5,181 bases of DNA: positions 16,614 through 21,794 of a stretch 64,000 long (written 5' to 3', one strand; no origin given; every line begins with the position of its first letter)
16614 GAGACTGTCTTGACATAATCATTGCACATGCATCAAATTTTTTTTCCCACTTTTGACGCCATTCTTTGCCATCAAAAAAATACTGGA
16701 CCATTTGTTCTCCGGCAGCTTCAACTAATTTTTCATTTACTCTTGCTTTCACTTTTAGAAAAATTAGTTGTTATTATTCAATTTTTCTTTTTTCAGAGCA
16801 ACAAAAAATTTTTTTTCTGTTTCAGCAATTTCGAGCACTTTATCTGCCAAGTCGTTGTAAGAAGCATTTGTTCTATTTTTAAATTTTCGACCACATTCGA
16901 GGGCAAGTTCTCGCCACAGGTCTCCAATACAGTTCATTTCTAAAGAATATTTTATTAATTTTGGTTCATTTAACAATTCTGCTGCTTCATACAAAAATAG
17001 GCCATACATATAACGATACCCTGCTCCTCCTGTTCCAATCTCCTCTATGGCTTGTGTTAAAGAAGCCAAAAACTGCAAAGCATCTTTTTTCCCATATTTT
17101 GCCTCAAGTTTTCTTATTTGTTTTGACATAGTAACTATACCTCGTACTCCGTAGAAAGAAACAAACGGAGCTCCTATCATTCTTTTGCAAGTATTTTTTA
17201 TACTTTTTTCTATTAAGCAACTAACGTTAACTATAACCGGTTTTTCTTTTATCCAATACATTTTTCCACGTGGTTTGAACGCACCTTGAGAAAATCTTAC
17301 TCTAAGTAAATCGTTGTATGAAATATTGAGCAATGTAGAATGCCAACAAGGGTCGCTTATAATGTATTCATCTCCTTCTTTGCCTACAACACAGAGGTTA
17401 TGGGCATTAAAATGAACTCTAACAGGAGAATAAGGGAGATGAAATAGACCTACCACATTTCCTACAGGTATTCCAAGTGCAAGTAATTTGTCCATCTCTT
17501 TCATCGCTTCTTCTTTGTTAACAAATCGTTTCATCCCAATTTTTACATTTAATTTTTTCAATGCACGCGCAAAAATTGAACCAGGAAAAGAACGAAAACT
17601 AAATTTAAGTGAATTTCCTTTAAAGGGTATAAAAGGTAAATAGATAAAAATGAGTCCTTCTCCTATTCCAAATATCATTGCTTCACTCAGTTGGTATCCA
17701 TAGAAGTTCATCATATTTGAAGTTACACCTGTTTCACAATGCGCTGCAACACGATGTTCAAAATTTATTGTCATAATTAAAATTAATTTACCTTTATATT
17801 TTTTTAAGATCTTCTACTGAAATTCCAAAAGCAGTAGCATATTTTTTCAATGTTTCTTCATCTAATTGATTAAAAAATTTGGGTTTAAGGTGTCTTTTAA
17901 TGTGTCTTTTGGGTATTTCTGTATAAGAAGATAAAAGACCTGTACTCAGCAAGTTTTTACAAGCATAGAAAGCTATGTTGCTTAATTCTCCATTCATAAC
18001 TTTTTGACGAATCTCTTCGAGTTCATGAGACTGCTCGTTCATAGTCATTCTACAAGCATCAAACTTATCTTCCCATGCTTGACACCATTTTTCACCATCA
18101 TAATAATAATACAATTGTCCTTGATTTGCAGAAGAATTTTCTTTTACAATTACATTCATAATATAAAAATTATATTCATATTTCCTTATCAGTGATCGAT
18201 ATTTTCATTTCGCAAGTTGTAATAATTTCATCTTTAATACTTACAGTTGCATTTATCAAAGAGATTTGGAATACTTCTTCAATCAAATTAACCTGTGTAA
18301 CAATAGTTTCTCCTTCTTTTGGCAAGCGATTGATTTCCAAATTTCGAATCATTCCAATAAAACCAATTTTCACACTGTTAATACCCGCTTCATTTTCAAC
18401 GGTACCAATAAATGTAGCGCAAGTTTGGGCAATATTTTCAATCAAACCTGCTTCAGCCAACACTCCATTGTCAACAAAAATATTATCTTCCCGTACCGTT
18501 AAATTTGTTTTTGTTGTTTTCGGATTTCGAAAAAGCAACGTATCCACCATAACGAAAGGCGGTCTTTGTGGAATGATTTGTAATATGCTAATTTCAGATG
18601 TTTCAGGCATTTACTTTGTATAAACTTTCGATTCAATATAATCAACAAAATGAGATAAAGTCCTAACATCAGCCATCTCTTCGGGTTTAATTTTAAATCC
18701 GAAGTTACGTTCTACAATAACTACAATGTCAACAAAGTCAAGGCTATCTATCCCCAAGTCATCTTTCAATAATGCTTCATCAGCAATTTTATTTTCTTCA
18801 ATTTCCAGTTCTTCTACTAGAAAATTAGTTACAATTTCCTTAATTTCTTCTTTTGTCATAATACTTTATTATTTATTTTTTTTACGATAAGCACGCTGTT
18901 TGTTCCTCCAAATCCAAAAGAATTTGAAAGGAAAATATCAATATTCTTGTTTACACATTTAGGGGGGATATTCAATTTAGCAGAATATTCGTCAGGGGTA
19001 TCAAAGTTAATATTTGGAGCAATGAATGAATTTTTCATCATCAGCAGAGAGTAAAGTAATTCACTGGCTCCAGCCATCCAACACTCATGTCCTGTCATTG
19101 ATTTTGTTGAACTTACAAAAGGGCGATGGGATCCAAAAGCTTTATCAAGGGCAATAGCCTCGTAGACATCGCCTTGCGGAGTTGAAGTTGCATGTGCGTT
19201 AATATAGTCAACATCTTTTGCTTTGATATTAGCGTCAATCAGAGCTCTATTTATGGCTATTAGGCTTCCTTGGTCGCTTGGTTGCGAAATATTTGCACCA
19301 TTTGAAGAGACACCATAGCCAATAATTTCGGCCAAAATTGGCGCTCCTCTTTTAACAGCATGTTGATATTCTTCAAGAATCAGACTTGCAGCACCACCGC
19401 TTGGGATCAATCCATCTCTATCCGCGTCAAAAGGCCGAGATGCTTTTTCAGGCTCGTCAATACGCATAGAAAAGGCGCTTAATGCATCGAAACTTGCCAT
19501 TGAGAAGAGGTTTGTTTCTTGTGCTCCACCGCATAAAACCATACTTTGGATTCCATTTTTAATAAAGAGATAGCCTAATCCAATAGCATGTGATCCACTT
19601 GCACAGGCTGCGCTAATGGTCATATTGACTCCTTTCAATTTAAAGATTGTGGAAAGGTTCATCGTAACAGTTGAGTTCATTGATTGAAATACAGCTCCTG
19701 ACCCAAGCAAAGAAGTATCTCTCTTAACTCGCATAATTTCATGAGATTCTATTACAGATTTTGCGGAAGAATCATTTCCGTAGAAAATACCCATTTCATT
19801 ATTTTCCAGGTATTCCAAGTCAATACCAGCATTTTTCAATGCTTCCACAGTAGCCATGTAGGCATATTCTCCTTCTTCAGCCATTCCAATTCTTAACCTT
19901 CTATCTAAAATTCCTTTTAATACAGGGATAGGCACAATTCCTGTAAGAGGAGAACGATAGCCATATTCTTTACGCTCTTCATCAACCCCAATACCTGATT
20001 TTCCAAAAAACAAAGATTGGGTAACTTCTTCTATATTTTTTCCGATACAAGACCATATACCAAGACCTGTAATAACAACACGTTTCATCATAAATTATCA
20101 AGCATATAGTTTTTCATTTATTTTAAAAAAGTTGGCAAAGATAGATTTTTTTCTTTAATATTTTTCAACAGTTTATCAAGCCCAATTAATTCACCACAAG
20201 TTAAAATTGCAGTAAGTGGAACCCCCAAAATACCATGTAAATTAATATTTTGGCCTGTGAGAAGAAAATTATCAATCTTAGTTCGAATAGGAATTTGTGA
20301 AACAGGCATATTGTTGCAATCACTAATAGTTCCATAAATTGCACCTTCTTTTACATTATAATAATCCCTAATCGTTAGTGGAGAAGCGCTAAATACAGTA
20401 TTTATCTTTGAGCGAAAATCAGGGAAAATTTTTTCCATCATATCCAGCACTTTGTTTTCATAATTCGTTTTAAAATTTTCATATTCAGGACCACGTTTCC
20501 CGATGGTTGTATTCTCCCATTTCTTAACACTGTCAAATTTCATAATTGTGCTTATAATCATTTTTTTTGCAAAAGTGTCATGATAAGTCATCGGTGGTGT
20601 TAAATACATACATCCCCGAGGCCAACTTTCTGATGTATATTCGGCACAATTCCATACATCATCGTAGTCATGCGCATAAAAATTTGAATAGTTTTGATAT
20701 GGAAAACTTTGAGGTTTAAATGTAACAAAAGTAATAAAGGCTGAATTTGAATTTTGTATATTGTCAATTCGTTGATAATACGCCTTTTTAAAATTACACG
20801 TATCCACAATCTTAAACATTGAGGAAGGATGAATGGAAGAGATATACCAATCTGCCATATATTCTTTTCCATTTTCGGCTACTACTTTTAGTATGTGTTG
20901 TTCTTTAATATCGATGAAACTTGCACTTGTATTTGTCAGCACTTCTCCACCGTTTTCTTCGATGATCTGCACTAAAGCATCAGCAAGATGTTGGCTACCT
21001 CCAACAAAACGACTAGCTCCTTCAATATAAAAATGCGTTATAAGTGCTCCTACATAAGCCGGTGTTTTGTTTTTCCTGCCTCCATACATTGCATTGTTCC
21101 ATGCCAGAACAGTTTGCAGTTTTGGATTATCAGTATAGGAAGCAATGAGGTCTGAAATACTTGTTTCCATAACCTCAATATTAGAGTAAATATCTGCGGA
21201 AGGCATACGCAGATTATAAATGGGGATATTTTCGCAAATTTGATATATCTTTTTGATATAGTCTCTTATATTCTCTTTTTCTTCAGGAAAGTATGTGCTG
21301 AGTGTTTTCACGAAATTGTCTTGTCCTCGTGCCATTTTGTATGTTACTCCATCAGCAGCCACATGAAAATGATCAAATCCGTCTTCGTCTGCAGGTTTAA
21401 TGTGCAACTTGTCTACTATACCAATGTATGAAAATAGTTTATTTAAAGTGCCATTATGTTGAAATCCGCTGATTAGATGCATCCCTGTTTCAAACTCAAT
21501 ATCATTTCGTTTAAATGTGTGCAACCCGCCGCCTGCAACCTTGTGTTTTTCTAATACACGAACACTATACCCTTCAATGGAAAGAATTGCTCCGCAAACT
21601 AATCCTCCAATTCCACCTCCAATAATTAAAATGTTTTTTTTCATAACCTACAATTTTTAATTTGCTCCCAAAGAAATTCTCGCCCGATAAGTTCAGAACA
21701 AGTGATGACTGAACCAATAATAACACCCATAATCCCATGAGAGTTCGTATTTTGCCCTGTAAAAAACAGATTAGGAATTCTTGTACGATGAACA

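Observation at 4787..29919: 25-kb, 27-gene single-strand aryl-polyene/flexirubin-style lipid cluster that lacks the hallmark starter, resorcinol and ketoreductase genes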

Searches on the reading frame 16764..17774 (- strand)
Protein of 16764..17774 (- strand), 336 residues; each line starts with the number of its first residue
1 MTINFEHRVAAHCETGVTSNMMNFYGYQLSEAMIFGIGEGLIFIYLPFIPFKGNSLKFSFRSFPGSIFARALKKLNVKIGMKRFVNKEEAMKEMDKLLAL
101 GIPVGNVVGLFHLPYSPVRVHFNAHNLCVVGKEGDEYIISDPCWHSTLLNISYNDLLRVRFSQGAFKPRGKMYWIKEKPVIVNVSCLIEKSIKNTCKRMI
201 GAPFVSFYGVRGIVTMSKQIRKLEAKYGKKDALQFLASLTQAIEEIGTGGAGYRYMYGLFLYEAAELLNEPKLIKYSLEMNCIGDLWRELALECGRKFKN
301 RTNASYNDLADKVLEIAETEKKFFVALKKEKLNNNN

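Call 4: search_protein_families(library=pfam, proteins=[window:16764-17774:-], max_evalue=0.01)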
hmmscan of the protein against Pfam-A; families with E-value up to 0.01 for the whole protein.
window:16764-17774:- (336 aa): 2 families
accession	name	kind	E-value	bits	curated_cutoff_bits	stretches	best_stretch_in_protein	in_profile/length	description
PF16169.10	DUF4872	-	8.4e-44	149.8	28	1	155-327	2-173/173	Domain of unknown function (DUF4872)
PF14399.12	BtrH_N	-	1.3e-38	132.7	29.7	1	12-142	1-134/134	Butirosin biosynthesis protein H, N-terminal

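Call 8: search_protein_families(library=ncbifam, proteins=[window:16764-17774:-], max_evalue=0.001)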
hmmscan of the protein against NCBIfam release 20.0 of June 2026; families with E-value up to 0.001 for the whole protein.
window:16764-17774:- (336 aa): 1 family
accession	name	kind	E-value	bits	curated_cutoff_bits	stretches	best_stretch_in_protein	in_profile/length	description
NF053550.1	DarH_acyl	equivalog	2.8e-107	358.6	300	1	4-328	1-325/325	BtrH-related acyltransferase DarH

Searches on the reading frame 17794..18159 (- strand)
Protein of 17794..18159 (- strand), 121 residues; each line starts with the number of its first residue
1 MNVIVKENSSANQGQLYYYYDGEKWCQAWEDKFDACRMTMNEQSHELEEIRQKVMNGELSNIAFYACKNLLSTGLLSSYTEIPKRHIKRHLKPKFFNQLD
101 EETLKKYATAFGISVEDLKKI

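Call 4: search_protein_families(library=pfam, proteins=[window:17794-18159:-], max_evalue=0.01)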
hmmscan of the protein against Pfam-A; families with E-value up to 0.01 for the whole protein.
window:17794-18159:- (121 aa): 1 family
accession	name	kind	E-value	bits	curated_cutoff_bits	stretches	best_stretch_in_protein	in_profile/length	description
PF11326.13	PANTS-like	-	0.0034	18.1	27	1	9-53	16-60/80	Synaptic plasticity regulator PANTS-like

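Call 7: search_protein_families(library=ncbifam, proteins=[window:17794-18159:-], max_evalue=0.01)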
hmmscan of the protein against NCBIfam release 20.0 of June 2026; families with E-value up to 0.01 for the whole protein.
window:17794-18159:- (121 aa): 2 families
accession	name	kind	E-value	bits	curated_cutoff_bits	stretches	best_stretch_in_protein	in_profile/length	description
NF053545.1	flexirubin_DarG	equivalog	1.4e-24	86.7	170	1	26-119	36-129/129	flexirubin biosynthesis protein DarG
NF053536.1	DarG_fam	subfamily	5e-23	81.7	70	1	26-121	35-130/131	DarG family dialkylresorcinol biosynthesis protein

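Call 66: search_protein_families(library=pfam, proteins=[window:17794-18159:-], max_evalue=5)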
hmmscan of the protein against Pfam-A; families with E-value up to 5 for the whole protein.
window:17794-18159:- (121 aa): 4 families
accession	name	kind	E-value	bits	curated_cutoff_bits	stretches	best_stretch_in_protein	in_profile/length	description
PF11326.13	PANTS-like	-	0.0034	18.1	27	1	9-53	16-60/80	Synaptic plasticity regulator PANTS-like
PF13443.12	HTH_26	-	0.071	13.8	22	1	76-118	16-57/63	Cro/C1-type HTH DNA-binding domain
PF13994.11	PgaD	-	0.11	12.9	27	1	51-120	64-130/148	PgaD-like protein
PF20852.2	nsP3_ZBD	-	0.16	12.1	27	1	9-44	23-58/158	Non-structural protein 3, zinc-binding domain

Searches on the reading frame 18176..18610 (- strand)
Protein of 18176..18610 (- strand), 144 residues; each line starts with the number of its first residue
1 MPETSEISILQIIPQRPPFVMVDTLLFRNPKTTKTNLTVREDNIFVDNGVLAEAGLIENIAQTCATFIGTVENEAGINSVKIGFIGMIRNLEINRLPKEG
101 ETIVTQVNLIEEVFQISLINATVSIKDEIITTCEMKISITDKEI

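Call 4: search_protein_families(library=pfam, proteins=[window:18176-18610:-], max_evalue=0.01)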
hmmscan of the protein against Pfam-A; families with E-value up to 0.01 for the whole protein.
window:18176-18610:- (144 aa): 0 families

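Call 7: search_protein_families(library=ncbifam, proteins=[window:18176-18610:-], max_evalue=0.01)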
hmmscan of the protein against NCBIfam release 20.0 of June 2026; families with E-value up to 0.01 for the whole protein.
window:18176-18610:- (144 aa): 3 families
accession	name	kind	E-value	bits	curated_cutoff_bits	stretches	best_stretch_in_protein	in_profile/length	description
NF000582.1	PRK00006.1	equivalog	1e-08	35.2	113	1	8-138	4-136/137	3-hydroxyacyl-ACP dehydratase FabZ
TIGR01750.1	fabZ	equivalog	1.6e-07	31.3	155.15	1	8-137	5-139/141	3-hydroxyacyl-ACP dehydratase FabZ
NF009667.0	PRK13188.1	equivalog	2.6e-06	26.4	465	1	8-142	325-462/464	bifunctional UDP-3-O-[3-hydroxymyristoyl] N-acetylglucosamine deacetylase/3-hydroxyacyl-ACP dehydratase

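Call 66: search_protein_families(library=pfam, proteins=[window:18176-18610:-], max_evalue=5)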
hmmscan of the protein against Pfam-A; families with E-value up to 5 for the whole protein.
window:18176-18610:- (144 aa): 0 families

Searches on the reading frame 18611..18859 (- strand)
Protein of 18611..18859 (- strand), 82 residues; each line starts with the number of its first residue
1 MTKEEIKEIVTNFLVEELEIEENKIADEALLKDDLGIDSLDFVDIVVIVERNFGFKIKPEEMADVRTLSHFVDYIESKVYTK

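Call 4: search_protein_families(library=pfam, proteins=[window:18611-18859:-], max_evalue=0.01)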
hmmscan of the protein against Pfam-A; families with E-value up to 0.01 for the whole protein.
window:18611-18859:- (82 aa): 2 families
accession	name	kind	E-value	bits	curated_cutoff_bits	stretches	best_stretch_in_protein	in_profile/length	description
PF00550.31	PP-binding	-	1.3e-11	45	20.8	1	10-75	3-67/67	Phosphopantetheine attachment site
PF23297.2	ACP_SdgA_C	-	6.8e-07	29.7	27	1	3-79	8-83/95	Highly reducing polyketide synthase sdgA, C-terminal ACP domain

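Call 8: search_protein_families(library=ncbifam, proteins=[window:18611-18859:-], max_evalue=0.001)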
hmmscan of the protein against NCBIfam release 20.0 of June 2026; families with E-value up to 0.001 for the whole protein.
window:18611-18859:- (82 aa): 17 families
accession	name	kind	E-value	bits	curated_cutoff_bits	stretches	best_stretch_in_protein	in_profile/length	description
NF003757.0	PRK05350.1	equivalog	5.1e-18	65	65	1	1-79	2-80/83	acyl carrier protein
NF002148.0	PRK00982.1-2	subfamily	7.1e-18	64.2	71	1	3-78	2-77/79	acyl carrier protein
NF002150.0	PRK00982.1-4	subfamily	4.3e-17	62.1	66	1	1-78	1-78/80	acyl carrier protein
TIGR00517.1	acyl_carrier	equivalog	4.4e-15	55.3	70.45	1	4-78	2-76/77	acyl carrier protein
NF002151.0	PRK00982.1-5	equivalog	7.8e-15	54.8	92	1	5-78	3-76/78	acyl carrier protein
NF002149.0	PRK00982.1-3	equivalog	2.2e-14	53.1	106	1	4-78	2-76/78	acyl carrier protein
NF009104.0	PRK12449.1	equivalog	6.8e-13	48.4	70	1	1-78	1-78/80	acyl carrier protein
NF002147.0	PRK00982.1-1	equivalog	1.7e-12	47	84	1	1-77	3-79/83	acyl carrier protein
NF040636.1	AcpM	exception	1.3e-11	44.4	146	1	2-76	2-76/93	meromycolate extension acyl carrier protein AcpM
NF005079.0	PRK06508.1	equivalog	6.1e-11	42.6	83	1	9-61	7-59/93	acyl carrier protein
NF058660.1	cispen_ACP_AmcB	equivalog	2.6e-10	40.3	80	1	6-76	2-76/80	cispentacin biosynthesis acyl carrier protein AmcB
NF006617.0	PRK09184.1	subfamily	1.2e-08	34.9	70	1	3-75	11-90/96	phosphopantetheine-binding protein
NF006031.0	PRK08172.1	equivalog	5.5e-08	33.4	76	1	6-71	5-70/82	acyl carrier protein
NF004533.0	PRK05883.1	equivalog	1.8e-07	30.9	72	1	3-78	21-96/100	acyl carrier protein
NF005798.0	PRK07639.1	equivalog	8.7e-07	29.3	100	1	1-78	1-81/91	petrobactin biosynthesis protein AsbD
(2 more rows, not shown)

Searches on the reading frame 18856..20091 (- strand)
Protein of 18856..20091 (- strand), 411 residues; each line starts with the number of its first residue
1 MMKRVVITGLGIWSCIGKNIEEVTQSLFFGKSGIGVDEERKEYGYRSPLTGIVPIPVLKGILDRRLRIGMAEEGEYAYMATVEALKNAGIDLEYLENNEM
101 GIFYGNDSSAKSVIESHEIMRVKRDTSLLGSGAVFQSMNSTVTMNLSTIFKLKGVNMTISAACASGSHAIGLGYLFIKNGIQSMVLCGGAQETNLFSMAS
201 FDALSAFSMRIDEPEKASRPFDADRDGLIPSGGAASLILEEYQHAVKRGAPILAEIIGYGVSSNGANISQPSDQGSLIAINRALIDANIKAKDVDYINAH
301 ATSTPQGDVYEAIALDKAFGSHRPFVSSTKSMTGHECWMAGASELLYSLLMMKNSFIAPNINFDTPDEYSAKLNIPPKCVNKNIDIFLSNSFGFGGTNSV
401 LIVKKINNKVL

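Call 3: search_protein_families(library=pfam, proteins=[window:18856-20091:-], max_evalue=0.01)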
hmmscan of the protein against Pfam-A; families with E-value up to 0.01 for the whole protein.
window:18856-20091:- (411 aa): 3 families
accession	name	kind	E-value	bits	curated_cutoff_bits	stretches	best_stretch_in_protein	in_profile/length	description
PF00109.32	ketoacyl-synt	-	9.5e-32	111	20.8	1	2-245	1-252/252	Beta-ketoacyl synthase, N-terminal domain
PF02801.28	Ketoacyl-synt_C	-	1.7e-30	105.9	20.8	1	253-364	1-119/119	Beta-ketoacyl synthase, C-terminal domain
PF00108.29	Thiolase_N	-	0.002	18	26.4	0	154-192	76-114/260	Thiolase, N-terminal domain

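Call 7: search_protein_families(library=ncbifam, proteins=[window:18856-20091:-], max_evalue=0.01)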
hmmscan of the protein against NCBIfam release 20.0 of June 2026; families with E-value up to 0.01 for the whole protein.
window:18856-20091:- (411 aa): 29 families (the best 25 are shown)
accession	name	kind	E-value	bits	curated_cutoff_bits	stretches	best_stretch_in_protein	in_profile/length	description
NF005935.0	PRK07967.1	equivalog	1.1e-114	383.5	630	1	2-407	1-405/406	beta-ketoacyl-ACP synthase I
TIGR03150.1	fabF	equivalog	1.1e-97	327.3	493.75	1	3-404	1-407/407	beta-ketoacyl-ACP synthase II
NF005589.0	PRK07314.1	subfamily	1.7e-96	323.5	387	1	2-406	3-412/413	beta-ketoacyl-ACP synthase II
NF006587.0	PRK09116.1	equivalog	4.7e-90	302.3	470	1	2-406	1-407/408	beta-ketoacyl-ACP synthase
NF004970.0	PRK06333.1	subfamily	7.5e-79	265.5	525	1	2-406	3-422/424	beta-ketoacyl-ACP synthase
NF006274.0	PRK08439.1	equivalog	5.7e-76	255.9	621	1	2-406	1-406/406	beta-ketoacyl-ACP synthase II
NF006434.0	PRK08722.1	equivalog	3.3e-72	243.6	759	1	3-406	4-414/414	beta-ketoacyl-ACP synthase II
NF005490.0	PRK07103.1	equivalog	3.1e-68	230.7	445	1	1-405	2-412/414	polyketide beta-ketoacyl:acyl carrier protein synthase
NF005076.0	PRK06501.1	equivalog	1.7e-65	221.6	629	1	5-405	13-422/425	beta-ketoacyl-ACP synthase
NF006618.0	PRK09185.1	subfamily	2e-55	188.4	407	1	2-405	2-392/394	beta-ketoacyl-ACP synthase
NF005916.1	PRK07910.1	equivalog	7.2e-55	186.6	560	1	3-403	12-415/418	KasA/KasB family beta-ketoacyl-ACP synthase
NF004618.0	PRK05952.1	equivalog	3.8e-53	180.8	455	1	4-405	3-382/384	beta-ketoacyl-ACP synthase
NF058662.1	cispenta_AmcF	equivalog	1.5e-44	152.5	325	1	5-404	2-368/369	cispentacin biosynthesis acyltransferase subunit AmcF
NF045894.1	PKS_plus_SDR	equivalog_domain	6.5e-33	113.5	1740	1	81-368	98-381/1515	type I polyketide synthase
NF040607.1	mycolic_Pks13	equivalog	2.2e-31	108.3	2100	1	81-408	196-528/1680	polyketide synthase Pks13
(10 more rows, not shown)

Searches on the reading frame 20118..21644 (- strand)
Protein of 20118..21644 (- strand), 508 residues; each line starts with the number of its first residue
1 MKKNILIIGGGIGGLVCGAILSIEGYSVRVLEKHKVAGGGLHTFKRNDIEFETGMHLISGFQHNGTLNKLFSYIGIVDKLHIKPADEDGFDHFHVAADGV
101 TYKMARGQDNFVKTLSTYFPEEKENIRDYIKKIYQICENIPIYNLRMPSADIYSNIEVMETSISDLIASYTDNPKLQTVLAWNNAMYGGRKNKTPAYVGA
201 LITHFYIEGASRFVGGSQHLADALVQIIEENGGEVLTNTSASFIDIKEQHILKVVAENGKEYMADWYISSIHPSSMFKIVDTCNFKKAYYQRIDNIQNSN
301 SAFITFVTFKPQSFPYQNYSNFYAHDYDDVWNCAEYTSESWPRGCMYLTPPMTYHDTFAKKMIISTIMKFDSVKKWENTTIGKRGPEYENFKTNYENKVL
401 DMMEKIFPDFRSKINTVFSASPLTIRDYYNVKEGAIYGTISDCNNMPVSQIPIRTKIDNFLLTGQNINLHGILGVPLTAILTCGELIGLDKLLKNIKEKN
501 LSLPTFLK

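Call 3: search_protein_families(library=pfam, proteins=[window:20118-21644:-], max_evalue=0.01)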
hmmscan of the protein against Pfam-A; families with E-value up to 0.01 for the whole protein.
window:20118-21644:- (508 aa): 7 families
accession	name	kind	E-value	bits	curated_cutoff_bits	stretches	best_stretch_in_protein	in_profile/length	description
PF01593.30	Amino_oxidase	-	3.4e-16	60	19.8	1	12-324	1-301/443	Flavin containing amine oxidoreductase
PF13450.12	NAD_binding_8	-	7.7e-14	52.2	21.9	1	7-73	1-67/68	NAD(P)-binding Rossmann-like domain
PF01266.30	DAO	-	2.7e-05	24.3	27.9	1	5-39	2-36/353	FAD dependent oxidoreductase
PF01494.25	FAD_binding_3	-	0.00046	20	22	1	4-35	3-34/349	FAD binding domain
PF00890.30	FAD_binding_2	-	0.00095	18.9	20.4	1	5-42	2-39/414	FAD binding domain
PF03486.20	HI0933_like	-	0.0012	18.8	50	0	4-38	2-36/244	HI0933-like protein Rossmann domain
PF07992.20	Pyr_redox_2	-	0.0021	18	26.1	0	4-33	2-173/291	Pyridine nucleotide-disulphide oxidoreductase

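Call 7: search_protein_families(library=ncbifam, proteins=[window:20118-21644:-], max_evalue=0.01)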
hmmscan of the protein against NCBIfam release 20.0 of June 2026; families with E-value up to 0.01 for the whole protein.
window:20118-21644:- (508 aa): 31 families (the best 25 are shown)
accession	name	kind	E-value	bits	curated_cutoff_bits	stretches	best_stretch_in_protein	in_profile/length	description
TIGR02733.1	desat_CrtD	equivalog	8.9e-31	107.1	549.7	2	3-76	2-75/492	C-3',4' desaturase CrtD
TIGR02730.1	carot_isom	equivalog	6e-30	104.5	586.9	1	5-466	3-467/493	carotenoid isomerase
NF045637.1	carotdesatCrtDProt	equivalog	7e-24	84.2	580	1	5-480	1-473/485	1-hydroxycarotenoid 3,4-desaturase CrtD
NF058655.1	CrtID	equivalog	1e-21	77.4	640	1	5-480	1-472/478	bifunctional phytoene desaturase/3,4-desaturase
NF045689.1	BCarotKetCrtO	equivalog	5.7e-19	68.1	1000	2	112-288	137-315/563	beta-carotene ketolase CrtO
TIGR02734.1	crtI_fam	subfamily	2.4e-18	66.1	238.1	1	6-439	2-439/504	phytoene desaturase family protein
NF005560.0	PRK07233.1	equivalog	1.4e-17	63.6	252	2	4-84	2-80/435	hypothetical protein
NF042421.1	hydcarot_desat_CrtD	equivalog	1.4e-17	63.4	500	1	4-478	3-472/487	1-hydroxycarotenoid 3,4-desaturase CrtD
TIGR02731.1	phytoene_desat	equivalog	5.6e-11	41.8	569.4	1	5-83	2-79/453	15-cis-phytoene desaturase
TIGR03467.1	HpnE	equivalog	2.3e-10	40.4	283.05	1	6-81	2-77/430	hydroxysqualene dehydroxylase HpnE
NF005548.0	PRK07208.1-4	equivalog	1.8e-07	30.1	389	1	2-70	3-69/488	hypothetical protein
TIGR00562.1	proto_IX_ox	equivalog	9.9e-05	21.1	97.85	1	2-63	2-65/470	protoporphyrinogen oxidase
NF006130.0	PRK08274.1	equivalog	0.00012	21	369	0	207-260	121-174/467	FAD-dependent tricarballylate dehydrogenase TcuA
NF005243.0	PRK06753.1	equivalog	0.00027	19.9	365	1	4-36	2-34/374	hypothetical protein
NF045599.1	bili_reduct_long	exception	0.00042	18.7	750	1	2-42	381-421/641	bilirubin reductase, long form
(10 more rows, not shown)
